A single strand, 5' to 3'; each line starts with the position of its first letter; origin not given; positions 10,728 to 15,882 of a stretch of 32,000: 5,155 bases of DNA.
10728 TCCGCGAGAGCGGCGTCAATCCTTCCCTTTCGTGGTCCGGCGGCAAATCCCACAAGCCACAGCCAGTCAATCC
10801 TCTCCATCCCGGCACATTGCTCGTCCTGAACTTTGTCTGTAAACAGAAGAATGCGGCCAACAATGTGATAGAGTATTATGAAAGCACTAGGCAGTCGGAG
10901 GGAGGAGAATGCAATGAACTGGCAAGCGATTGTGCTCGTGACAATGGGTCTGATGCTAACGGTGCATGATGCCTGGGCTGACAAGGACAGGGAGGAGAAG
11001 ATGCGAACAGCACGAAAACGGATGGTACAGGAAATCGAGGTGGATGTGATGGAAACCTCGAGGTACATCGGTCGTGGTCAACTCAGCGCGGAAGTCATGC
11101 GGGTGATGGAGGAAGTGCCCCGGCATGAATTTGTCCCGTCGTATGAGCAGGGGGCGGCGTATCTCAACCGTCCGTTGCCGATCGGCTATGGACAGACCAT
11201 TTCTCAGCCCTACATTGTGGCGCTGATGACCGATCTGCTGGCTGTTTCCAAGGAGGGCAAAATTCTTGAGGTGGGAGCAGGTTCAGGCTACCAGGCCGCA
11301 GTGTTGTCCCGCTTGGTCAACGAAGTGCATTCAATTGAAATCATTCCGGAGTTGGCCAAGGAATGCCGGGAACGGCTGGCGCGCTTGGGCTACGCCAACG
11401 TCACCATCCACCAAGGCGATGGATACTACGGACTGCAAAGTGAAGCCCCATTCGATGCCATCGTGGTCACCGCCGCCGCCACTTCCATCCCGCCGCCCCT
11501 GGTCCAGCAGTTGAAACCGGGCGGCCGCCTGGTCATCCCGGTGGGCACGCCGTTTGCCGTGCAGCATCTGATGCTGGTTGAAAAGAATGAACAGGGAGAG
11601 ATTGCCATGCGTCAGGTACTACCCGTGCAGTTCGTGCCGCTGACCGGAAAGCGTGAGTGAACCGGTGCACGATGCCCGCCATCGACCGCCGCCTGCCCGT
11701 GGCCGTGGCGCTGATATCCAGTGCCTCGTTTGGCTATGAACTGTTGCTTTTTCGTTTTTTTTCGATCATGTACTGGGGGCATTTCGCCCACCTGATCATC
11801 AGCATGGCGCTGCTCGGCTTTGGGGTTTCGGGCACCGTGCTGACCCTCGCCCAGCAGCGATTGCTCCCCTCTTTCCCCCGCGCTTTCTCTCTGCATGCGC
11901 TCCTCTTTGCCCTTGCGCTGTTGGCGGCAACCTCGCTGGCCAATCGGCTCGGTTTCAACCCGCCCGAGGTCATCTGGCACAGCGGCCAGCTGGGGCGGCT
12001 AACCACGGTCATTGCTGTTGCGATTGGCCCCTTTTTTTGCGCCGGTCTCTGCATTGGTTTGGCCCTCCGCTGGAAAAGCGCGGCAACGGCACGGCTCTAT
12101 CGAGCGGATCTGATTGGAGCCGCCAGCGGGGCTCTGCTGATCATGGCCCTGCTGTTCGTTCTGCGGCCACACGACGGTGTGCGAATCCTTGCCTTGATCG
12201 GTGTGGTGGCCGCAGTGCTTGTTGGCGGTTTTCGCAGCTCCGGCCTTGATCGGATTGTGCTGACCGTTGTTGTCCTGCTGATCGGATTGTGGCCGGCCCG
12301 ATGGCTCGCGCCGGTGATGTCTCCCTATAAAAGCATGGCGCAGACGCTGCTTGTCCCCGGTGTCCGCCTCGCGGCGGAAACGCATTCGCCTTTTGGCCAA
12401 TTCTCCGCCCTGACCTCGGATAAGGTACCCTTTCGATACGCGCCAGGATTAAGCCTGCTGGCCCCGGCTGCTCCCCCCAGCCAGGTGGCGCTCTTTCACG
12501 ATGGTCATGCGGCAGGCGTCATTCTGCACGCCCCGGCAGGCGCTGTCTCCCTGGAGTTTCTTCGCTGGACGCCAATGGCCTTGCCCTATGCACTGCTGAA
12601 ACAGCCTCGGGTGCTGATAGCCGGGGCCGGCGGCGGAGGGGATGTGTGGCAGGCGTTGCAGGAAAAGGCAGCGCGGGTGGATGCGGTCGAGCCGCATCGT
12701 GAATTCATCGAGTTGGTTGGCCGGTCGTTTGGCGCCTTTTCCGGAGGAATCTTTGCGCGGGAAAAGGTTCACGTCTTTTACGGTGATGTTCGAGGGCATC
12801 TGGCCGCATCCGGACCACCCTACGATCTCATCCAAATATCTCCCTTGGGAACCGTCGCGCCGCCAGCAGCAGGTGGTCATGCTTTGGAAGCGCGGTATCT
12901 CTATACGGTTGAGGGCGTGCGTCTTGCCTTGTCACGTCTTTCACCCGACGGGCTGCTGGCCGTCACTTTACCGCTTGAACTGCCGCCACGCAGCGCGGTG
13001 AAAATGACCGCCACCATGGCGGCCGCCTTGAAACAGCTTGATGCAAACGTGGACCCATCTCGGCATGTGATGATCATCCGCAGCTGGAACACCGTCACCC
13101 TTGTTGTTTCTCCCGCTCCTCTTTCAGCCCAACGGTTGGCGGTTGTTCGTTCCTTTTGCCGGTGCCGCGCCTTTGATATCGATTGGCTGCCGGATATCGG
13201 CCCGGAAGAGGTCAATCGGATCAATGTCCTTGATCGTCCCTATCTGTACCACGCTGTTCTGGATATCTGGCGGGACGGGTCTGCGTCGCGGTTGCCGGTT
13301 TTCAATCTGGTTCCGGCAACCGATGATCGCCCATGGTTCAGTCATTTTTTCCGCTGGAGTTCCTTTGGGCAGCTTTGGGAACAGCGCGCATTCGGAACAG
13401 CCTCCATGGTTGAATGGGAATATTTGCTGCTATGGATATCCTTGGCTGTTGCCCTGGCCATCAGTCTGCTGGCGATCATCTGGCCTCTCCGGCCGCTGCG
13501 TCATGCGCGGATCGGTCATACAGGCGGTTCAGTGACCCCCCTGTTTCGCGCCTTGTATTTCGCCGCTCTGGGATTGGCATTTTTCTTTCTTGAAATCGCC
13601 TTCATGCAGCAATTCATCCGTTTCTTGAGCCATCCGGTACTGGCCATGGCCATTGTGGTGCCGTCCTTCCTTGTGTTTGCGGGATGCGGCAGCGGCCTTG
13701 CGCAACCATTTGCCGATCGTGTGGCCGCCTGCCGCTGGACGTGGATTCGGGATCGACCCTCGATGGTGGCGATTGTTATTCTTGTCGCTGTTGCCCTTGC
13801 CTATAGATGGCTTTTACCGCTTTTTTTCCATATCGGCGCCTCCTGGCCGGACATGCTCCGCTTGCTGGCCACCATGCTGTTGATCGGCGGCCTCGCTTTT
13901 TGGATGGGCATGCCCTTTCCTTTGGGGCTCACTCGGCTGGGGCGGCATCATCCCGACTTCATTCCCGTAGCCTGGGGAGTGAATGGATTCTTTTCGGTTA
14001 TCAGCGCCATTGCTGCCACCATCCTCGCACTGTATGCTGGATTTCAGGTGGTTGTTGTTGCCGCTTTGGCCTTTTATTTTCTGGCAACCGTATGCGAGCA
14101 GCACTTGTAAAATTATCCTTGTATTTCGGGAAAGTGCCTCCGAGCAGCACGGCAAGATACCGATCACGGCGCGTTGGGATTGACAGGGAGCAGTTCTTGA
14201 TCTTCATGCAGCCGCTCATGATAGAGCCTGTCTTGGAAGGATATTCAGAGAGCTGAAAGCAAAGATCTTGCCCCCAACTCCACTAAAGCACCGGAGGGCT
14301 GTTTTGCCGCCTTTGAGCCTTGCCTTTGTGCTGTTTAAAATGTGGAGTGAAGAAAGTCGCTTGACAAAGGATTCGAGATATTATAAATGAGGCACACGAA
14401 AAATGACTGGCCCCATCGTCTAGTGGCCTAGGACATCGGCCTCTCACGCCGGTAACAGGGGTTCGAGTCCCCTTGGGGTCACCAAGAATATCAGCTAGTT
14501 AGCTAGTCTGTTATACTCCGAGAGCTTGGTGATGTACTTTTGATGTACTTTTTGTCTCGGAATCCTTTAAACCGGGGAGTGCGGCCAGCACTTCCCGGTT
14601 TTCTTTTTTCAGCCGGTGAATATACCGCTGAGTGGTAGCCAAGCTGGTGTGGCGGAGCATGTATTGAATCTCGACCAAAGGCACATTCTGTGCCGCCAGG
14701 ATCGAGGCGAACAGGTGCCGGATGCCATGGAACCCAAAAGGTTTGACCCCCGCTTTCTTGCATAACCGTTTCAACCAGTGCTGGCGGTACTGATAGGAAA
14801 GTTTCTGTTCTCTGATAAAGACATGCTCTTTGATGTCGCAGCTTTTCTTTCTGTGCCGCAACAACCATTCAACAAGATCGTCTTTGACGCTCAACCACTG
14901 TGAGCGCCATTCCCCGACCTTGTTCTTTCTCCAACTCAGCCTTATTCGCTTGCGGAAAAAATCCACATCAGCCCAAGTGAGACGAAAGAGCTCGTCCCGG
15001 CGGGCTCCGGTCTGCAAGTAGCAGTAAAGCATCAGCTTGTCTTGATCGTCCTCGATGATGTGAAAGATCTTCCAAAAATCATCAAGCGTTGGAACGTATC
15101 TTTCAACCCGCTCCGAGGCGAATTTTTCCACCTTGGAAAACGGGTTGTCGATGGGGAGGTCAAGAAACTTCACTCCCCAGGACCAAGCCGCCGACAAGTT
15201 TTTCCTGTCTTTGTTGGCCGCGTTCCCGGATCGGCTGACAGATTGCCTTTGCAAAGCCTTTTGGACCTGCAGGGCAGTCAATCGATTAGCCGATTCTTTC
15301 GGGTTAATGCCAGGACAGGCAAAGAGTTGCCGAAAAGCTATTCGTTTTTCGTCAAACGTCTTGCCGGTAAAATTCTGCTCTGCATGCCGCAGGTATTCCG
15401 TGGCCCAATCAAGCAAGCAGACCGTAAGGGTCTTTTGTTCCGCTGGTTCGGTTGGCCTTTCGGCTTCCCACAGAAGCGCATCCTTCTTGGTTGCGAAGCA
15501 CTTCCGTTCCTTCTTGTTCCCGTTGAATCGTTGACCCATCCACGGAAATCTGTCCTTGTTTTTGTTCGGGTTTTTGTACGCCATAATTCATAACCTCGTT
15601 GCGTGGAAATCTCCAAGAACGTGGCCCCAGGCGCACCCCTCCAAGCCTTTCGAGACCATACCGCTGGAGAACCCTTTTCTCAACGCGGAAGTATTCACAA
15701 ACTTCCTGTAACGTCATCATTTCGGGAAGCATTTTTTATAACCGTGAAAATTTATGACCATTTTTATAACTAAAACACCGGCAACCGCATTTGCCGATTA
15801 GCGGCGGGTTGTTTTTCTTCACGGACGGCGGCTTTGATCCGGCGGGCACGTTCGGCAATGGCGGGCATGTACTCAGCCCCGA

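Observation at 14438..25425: Integrase-bearing filamentous (inovirus-like) prophage inserted in tRNA-Glu(CUC)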

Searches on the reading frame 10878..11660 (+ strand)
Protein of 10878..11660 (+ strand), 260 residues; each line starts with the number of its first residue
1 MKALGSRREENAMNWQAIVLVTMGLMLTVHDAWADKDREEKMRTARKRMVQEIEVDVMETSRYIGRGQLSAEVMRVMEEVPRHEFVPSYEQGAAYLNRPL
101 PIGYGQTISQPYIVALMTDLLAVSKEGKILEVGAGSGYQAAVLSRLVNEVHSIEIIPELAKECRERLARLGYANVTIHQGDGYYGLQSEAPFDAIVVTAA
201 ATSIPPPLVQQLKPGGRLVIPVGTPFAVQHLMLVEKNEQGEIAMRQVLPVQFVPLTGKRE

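Call 19: find_encoding_contigs(protein=window:10878-11660:+, flank=10000, max_places=10)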
Protein window:10878-11660:+ (260 aa): no gene with exactly this product is on record in the collection.

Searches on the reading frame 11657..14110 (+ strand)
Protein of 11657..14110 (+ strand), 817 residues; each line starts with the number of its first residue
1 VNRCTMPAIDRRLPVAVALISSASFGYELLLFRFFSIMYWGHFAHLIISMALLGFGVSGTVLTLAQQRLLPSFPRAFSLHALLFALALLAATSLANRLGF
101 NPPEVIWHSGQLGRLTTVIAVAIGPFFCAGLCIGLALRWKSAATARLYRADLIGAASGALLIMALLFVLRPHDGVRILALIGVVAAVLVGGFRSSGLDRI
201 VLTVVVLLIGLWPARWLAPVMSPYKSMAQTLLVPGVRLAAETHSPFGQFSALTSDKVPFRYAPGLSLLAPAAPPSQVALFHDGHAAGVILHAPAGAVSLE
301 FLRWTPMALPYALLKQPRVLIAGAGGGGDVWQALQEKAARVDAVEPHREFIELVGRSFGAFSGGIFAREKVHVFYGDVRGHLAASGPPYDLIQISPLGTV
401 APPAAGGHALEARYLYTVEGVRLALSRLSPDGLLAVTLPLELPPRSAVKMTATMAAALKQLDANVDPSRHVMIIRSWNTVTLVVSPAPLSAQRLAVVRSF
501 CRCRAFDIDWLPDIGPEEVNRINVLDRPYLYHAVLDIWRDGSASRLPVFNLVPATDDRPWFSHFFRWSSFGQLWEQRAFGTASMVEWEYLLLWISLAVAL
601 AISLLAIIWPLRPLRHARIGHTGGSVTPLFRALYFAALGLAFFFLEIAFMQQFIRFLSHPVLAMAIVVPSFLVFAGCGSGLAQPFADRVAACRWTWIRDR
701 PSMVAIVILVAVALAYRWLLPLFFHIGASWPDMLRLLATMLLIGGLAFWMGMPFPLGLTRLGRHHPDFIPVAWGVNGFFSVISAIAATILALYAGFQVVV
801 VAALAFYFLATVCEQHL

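Call 17: find_encoding_contigs(protein=window:11657-14110:+, flank=10000, max_places=10)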
Protein window:11657-14110:+ (817 aa): no gene with exactly this product is on record in the collection.
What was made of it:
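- Tried and rejected: Exact-sequence look-ups of the two left-flank proteins found nothing (calls 17, 19).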

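Call 21: find_related_loci(query=window:11657-14110:+, collection=genome_contigs, flank=10000)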
Query window:11657-14110:+ (817 aa) in genome_contigs; peptide patterns used: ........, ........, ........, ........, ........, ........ (x = any residue, [..] = any of these).
65 stretches matched a pattern; 23 encode a relative of the query (tblastn E <= 1e-3); 23 distinct loci.
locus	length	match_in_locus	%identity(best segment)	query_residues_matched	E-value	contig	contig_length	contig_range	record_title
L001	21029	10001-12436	63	5-817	0e+0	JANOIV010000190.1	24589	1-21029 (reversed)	MAG: Desulfobulbaceae bacterium isolate SOY_63_metabat_116 SOY_63_k141_3148566, whole genome shotgun sequence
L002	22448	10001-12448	63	1-817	0e+0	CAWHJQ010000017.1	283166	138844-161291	MAG: uncultured delta proteobacterium isolate MFD01721.bin.2.181 genome assembly, contig: contig_5976, whole genome shot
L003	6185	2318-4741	63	11-817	0e+0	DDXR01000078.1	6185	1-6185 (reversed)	MAG TPA_asm: bacterium UBP2_UBA2255 isolate UBA2255 UBA2255_contig_23474, whole genome shotgun sequence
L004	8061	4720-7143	63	11-817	0e+0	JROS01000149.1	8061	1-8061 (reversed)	Desulfobulbus sp. Tol-SR contig_1002, whole genome shotgun sequence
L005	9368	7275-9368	65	1-699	0e+0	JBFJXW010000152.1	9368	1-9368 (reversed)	MAG: Desulfobulbus sp. isolate Mix_sand19.2022.05.G.7 k141_1545052_length_9368_cov_17.0839, whole genome shotgun sequenc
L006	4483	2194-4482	56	1-761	0e+0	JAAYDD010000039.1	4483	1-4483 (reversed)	MAG: Desulfobulbus sp. isolate AS06rmzACSIP_531 115275_AS06, whole genome shotgun sequence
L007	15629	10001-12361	42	15-800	2e-167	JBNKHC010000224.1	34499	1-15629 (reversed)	MAG: Kiloniellaceae bacterium isolate E1E2.bin.13.orig k141_918195, whole genome shotgun sequence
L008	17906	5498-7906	41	3-812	2e-155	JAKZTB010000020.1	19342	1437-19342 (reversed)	MAG: Alphaproteobacteria bacterium isolate Langseth_MAG_00048 Langseth_MAG_00048_000000000020, whole genome shotgun sequ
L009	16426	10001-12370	42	16-797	4e-164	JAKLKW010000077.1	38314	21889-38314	MAG: Alphaproteobacteria bacterium isolate MAG.417 MAG.417-scaffold_1347, whole genome shotgun sequence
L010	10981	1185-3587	41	15-801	1e-151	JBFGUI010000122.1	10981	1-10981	MAG: Kiloniellaceae bacterium isolate Mix_sand05.2021.03.G.34 k141_3078871_length_10981_cov_14.3935, whole genome shotgu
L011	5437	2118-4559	38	13-812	8e-151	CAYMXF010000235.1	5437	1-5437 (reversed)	MAG TPA_asm: uncultured Planctomycetaceae bacterium isolate SRP119689_co1_206 genome assembly, contig: NODE_25132_length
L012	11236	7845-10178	41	16-800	5e-145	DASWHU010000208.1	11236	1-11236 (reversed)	MAG TPA_asm: Alphaproteobacteria bacterium isolate SMAG_U2850 k141_100831, whole genome shotgun sequence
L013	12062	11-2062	41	143-815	3e-129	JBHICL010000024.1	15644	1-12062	MAG: Alphaproteobacteria bacterium isolate bea2_sp2_bin.24 NODE_220_length_15644_cov_10.617102, whole genome shotgun seq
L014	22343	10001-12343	40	16-800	1e-142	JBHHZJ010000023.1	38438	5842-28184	MAG: Kiloniellaceae bacterium isolate Maj_1_bin.32 NODE_367_length_38438_cov_16.817602, whole genome shotgun sequence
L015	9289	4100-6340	36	17-800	3e-120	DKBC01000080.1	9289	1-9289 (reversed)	MAG TPA_asm: Betaproteobacteria bacterium UBA6910 UBA6910_contig_188426, whole genome shotgun sequence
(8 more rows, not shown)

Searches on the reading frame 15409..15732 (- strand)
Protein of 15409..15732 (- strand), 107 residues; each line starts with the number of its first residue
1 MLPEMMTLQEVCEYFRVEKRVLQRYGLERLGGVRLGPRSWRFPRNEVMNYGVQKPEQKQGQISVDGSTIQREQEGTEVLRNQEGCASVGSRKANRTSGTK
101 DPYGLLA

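Call 5: search_protein_families(library=pfam, proteins=[window:15409-15732:-], max_evalue=0.01)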
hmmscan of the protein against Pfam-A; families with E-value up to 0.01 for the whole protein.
window:15409-15732:- (107 aa): 1 family
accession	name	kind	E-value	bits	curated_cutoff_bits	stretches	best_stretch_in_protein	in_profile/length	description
PF12728.13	HTH_17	-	4.3e-05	24.1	27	1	5-50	1-46/51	Helix-turn-helix domain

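Call 6: search_protein_families(library=phrogs, proteins=[window:15409-15732:-], max_evalue=0.01)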
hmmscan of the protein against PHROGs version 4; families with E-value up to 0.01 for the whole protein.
window:15409-15732:- (107 aa): 3 families
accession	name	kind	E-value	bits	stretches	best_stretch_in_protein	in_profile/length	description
phrog_10045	-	DNA, RNA and nucleotide metabolism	3.4e-07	31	1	2-51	17-67/74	HTH DNA binding protein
phrog_66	-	integration and excision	0.00042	21.1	1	2-77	90-168/412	excisionase and transcriptional regulator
phrog_668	-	DNA, RNA and nucleotide metabolism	0.0031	18.2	1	2-99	60-152/181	HTH DNA binding protein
